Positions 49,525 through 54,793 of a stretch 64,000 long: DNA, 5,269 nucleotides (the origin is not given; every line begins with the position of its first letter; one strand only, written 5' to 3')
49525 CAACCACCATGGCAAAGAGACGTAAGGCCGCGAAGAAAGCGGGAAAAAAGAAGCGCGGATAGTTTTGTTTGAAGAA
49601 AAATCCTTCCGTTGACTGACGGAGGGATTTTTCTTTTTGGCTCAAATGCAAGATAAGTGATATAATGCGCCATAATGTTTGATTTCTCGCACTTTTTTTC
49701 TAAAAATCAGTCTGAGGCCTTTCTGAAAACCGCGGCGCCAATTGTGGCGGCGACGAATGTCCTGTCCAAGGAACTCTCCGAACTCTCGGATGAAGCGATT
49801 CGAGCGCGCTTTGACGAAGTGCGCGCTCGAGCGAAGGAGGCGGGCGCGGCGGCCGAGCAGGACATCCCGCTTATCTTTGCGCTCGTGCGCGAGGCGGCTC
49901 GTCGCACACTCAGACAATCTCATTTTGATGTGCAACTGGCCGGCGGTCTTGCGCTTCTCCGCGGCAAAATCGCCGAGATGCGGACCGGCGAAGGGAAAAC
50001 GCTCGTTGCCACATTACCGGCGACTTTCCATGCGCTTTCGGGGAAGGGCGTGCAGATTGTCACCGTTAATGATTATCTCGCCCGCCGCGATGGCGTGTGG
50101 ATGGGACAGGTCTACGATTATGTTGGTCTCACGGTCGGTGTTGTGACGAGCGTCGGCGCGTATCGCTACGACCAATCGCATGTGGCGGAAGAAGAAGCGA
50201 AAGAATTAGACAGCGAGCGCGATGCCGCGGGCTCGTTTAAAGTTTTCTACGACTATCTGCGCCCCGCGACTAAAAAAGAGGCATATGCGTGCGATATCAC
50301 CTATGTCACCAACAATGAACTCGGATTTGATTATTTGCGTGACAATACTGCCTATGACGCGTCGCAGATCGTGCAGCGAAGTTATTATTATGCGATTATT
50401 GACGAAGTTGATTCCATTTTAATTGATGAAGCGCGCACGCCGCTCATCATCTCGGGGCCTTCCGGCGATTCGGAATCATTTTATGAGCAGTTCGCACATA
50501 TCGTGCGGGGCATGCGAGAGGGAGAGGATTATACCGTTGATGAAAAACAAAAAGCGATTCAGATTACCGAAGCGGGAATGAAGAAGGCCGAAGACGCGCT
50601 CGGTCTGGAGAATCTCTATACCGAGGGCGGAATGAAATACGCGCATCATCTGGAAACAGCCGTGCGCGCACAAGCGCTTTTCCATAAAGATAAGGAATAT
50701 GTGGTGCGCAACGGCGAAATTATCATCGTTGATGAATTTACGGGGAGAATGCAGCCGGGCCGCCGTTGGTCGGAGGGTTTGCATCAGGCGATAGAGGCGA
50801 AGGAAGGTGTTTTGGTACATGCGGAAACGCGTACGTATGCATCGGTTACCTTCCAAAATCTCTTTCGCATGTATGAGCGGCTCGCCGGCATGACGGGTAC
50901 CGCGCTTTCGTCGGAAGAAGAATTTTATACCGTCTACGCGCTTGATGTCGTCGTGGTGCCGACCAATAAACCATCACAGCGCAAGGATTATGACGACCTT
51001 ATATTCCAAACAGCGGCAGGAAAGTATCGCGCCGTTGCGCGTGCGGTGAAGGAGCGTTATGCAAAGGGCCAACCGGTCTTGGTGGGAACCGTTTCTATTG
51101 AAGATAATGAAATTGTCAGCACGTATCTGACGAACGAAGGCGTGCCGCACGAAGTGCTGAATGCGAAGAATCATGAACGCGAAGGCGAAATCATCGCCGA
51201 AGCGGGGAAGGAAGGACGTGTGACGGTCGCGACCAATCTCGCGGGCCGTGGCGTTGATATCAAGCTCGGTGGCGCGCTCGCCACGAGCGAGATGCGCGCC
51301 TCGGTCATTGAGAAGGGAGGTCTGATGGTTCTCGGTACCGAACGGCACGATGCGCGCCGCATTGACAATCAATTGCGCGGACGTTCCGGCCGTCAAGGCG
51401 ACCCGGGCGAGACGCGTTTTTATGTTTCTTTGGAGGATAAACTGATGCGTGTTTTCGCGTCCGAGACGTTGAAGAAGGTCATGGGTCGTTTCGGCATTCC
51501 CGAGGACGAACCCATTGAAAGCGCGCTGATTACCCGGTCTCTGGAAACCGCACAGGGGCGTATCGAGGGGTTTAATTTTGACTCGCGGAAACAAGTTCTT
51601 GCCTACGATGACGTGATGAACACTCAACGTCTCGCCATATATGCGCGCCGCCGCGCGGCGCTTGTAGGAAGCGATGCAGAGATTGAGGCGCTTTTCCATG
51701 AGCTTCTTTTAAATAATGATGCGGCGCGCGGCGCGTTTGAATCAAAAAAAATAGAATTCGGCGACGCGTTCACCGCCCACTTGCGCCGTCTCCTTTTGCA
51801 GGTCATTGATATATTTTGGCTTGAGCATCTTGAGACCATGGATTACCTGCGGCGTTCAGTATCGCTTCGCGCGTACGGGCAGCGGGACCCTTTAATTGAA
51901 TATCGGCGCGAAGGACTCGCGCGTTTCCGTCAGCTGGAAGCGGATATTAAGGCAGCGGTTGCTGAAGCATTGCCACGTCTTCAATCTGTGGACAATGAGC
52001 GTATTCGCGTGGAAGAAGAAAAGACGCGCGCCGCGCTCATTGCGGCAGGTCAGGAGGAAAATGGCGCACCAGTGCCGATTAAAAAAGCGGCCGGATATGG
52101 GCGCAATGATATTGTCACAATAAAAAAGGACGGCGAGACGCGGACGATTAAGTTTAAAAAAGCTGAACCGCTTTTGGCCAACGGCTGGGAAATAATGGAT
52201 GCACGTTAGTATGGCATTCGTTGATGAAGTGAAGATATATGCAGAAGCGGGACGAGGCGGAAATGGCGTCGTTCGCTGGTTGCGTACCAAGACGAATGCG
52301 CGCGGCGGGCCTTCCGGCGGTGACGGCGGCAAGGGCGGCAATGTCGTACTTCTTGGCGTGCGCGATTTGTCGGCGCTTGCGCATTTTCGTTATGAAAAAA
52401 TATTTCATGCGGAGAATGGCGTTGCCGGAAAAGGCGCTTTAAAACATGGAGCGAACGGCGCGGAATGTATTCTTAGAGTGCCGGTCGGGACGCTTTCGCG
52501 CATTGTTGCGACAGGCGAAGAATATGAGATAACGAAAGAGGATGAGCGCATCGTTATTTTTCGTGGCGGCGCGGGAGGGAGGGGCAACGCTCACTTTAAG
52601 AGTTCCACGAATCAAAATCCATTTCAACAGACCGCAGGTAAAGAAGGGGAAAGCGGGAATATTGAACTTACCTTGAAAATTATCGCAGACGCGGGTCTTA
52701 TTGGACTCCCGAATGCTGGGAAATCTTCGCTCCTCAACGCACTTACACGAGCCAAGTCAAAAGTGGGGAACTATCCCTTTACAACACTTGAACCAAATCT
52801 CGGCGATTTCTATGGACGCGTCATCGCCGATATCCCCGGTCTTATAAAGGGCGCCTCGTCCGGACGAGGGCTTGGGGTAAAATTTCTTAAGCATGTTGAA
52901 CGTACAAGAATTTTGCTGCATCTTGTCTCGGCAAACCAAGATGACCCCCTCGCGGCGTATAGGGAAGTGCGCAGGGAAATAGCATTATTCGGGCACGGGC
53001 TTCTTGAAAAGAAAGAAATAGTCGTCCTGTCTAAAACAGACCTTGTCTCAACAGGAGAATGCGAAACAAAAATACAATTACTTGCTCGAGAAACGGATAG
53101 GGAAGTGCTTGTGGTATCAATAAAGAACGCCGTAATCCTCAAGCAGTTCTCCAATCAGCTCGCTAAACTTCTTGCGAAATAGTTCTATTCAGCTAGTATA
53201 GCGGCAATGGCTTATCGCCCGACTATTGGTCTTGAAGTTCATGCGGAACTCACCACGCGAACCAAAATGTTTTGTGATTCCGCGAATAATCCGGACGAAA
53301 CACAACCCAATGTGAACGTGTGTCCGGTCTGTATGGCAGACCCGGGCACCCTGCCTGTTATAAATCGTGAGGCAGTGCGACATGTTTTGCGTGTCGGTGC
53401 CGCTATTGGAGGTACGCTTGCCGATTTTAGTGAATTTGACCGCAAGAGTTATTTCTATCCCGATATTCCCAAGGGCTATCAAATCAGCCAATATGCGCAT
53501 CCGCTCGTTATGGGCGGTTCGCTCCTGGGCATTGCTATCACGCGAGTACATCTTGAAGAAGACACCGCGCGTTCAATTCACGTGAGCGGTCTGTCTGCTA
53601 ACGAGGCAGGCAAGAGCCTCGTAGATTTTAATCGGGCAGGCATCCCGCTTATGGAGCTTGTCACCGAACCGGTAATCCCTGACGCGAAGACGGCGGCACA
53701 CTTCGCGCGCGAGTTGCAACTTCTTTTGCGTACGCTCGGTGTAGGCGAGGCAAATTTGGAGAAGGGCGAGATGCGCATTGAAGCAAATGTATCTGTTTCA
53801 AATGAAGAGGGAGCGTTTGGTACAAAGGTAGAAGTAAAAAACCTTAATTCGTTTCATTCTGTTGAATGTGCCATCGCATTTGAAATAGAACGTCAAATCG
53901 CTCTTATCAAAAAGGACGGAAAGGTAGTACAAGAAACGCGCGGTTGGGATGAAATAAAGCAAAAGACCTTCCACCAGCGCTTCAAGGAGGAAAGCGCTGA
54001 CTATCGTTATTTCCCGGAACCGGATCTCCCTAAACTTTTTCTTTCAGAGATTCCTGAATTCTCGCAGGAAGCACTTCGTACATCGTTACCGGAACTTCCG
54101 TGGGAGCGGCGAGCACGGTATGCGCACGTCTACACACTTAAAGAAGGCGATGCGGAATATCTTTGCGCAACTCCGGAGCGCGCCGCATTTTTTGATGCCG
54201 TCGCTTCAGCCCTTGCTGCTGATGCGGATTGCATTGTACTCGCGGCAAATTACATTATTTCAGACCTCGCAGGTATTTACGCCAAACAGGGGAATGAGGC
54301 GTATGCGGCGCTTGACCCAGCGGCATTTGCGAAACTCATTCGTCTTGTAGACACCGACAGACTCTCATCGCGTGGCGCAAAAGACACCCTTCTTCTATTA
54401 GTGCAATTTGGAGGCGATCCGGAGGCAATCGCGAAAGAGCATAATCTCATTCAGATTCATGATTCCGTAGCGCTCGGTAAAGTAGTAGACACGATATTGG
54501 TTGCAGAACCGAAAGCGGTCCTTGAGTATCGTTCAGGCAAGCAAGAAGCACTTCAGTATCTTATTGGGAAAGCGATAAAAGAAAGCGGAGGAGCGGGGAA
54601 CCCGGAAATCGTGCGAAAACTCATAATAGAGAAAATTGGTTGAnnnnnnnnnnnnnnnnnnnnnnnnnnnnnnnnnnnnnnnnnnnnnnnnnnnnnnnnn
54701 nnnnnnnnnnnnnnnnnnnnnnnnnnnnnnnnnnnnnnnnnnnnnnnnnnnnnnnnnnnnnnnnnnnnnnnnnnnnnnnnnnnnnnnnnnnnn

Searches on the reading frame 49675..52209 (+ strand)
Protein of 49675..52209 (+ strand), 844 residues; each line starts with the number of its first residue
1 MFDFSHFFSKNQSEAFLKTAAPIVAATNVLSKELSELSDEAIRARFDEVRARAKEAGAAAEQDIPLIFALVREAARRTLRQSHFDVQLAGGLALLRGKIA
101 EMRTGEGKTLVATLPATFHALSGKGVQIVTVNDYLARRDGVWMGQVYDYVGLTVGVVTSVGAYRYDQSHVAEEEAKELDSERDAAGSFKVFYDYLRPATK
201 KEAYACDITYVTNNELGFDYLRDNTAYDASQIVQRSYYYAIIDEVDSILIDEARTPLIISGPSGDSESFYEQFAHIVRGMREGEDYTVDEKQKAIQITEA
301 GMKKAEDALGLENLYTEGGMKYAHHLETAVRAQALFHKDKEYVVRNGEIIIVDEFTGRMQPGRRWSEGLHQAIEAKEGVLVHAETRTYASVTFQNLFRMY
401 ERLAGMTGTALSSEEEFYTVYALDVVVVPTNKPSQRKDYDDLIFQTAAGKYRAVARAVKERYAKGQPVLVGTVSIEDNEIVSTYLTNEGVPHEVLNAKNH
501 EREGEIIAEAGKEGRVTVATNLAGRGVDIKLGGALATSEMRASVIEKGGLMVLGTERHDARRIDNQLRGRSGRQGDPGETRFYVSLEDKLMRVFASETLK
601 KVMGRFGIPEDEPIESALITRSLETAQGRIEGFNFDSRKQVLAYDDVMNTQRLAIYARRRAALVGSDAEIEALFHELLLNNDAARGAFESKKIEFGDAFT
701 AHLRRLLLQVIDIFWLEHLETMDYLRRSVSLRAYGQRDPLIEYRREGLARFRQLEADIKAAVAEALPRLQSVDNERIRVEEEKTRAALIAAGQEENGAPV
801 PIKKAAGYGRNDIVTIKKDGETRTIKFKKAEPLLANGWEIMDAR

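Call 23: search_protein_families(library=pfam, proteins=[window:49675-52209:+], max_evalue=0.001)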
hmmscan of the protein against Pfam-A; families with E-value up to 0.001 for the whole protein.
window:49675-52209:+ (844 aa): 4 families
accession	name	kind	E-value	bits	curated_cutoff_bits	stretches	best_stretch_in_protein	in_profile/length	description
PF07517.20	SecA_DEAD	-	1.2e-108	363.3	24.6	1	7-417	4-289/290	SecA DEAD-like domain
PF21090.3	P-loop_SecA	-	1.5e-75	253.8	27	2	433-537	1-105/205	SecA P-loop domain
PF07516.18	SecA_SW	-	8.7e-43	147.2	26.7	2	683-769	114-199/200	SecA Wing and Scaffold domain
PF01043.26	SecA_PP_bind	-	2.4e-41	141.2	23.5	1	266-374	2-110/110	SecA preprotein cross-linking domain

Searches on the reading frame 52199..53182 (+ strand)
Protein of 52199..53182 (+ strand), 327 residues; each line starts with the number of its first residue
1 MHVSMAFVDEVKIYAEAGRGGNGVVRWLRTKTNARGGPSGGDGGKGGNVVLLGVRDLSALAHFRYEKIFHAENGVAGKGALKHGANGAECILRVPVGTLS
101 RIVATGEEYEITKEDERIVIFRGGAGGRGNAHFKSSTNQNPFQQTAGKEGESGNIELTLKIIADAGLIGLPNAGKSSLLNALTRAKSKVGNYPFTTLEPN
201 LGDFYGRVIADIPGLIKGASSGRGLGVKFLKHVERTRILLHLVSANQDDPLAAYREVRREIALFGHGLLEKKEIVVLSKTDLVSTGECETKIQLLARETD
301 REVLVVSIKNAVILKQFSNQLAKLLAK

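Call 23: search_protein_families(library=pfam, proteins=[window:52199-53182:+], max_evalue=0.001)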
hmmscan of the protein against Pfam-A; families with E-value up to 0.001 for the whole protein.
window:52199-53182:+ (327 aa): 5 families
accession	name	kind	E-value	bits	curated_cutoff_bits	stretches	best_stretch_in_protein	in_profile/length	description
PF01018.28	GTP1_OBG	-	1.1e-46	158.7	27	1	8-161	1-155/155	GTP1/OBG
PF01926.29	MMR_HSR1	-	2.4e-23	82.9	21.9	1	165-279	2-113/113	50S ribosome-binding GTPase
PF02421.24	FeoB_N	-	6.5e-12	45.7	27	1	166-314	4-149/156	Ferrous iron transport protein B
PF03193.22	RsgA_GTPase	-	0.00018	21.8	30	0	258-322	43-105/174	RsgA GTPase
PF00350.29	Dynamin_N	-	0.00047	20.7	27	0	168-194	4-31/168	Dynamin family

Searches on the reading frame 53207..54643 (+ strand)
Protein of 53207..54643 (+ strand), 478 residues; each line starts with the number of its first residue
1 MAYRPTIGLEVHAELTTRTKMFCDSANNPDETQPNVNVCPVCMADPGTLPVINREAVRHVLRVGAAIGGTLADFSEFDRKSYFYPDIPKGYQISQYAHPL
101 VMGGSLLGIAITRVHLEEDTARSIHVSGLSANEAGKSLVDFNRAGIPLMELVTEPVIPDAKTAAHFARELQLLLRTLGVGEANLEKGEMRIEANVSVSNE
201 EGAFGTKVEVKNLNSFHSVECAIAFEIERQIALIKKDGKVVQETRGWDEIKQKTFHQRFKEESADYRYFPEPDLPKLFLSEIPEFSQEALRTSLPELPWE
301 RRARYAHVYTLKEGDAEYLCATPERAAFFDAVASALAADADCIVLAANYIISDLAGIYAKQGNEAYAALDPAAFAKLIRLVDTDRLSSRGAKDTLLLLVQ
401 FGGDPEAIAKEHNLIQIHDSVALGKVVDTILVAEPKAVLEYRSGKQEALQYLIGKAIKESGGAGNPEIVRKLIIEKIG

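Call 23: search_protein_families(library=pfam, proteins=[window:53207-54643:+], max_evalue=0.001)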
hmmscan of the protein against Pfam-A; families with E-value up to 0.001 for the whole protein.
window:53207-54643:+ (478 aa): 2 families
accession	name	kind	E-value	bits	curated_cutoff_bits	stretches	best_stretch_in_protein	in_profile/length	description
PF02934.20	GatB_N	-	1.7e-99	333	23.4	1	6-281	2-273/277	GatB/GatE catalytic domain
PF02637.23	GatB_Yqey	-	2.1e-29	102.8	27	1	338-477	9-148/148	GatB domain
